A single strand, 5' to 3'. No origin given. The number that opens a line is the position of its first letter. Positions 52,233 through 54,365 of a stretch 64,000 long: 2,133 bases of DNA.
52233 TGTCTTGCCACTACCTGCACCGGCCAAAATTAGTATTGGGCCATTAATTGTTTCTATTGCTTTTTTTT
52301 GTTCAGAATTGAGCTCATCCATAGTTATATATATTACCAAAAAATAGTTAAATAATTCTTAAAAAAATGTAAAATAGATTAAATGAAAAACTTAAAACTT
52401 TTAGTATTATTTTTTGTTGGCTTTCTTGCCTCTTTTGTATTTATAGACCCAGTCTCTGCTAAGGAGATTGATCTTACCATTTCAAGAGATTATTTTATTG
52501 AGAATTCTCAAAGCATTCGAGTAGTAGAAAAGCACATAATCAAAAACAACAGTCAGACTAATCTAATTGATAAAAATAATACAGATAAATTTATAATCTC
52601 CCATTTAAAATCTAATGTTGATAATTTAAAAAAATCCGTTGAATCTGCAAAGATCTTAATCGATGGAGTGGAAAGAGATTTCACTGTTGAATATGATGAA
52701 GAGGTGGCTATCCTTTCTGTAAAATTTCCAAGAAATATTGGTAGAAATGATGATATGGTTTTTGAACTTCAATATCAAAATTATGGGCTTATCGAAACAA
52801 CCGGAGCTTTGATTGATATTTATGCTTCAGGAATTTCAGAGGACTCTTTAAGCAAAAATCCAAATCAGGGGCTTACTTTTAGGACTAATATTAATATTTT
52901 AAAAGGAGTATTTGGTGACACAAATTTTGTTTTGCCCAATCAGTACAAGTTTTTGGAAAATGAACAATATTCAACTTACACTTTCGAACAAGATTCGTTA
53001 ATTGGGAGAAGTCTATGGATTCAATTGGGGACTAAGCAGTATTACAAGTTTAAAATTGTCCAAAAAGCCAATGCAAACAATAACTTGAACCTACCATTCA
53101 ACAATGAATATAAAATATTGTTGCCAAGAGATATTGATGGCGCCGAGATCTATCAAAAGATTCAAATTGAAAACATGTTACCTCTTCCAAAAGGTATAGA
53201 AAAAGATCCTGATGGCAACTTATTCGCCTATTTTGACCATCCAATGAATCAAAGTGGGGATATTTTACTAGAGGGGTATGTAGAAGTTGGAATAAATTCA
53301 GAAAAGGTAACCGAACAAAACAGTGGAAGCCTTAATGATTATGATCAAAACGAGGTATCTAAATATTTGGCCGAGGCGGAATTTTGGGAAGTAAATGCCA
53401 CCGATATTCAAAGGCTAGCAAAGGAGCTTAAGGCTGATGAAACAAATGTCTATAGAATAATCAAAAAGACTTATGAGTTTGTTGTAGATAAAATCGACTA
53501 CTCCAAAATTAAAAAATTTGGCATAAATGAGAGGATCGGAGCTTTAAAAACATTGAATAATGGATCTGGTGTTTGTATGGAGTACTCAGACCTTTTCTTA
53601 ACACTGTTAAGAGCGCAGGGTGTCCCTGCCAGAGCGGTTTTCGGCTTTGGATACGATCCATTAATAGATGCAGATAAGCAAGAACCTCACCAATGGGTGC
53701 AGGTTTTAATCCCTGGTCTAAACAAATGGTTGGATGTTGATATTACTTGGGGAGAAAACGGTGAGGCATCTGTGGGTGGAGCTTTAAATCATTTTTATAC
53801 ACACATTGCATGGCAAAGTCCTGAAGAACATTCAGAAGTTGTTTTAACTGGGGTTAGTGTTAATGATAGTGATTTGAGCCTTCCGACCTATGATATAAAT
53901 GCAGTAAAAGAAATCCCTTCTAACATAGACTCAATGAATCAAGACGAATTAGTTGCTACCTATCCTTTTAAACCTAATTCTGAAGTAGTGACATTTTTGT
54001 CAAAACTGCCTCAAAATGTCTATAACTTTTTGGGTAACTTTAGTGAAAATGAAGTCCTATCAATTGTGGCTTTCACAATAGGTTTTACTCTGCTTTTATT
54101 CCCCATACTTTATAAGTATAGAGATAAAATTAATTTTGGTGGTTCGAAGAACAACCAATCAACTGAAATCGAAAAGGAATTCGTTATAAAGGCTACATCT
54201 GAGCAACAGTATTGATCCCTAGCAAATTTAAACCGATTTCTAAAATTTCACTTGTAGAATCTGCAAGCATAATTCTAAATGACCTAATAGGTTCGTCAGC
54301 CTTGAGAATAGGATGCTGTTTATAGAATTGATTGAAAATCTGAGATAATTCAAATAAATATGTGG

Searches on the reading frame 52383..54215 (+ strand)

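Call 21: search_protein_families(library=pfam, proteins=[window:52383-54215:+], max_evalue=0.01)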
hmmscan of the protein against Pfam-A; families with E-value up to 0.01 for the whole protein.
window:52383-54215:+ (610 aa): 1 family
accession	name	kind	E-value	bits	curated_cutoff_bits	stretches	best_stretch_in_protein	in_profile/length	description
PF01841.26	Transglut_core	-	2.9e-19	69.8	23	1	344-453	2-107/108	Transglutaminase-like superfamily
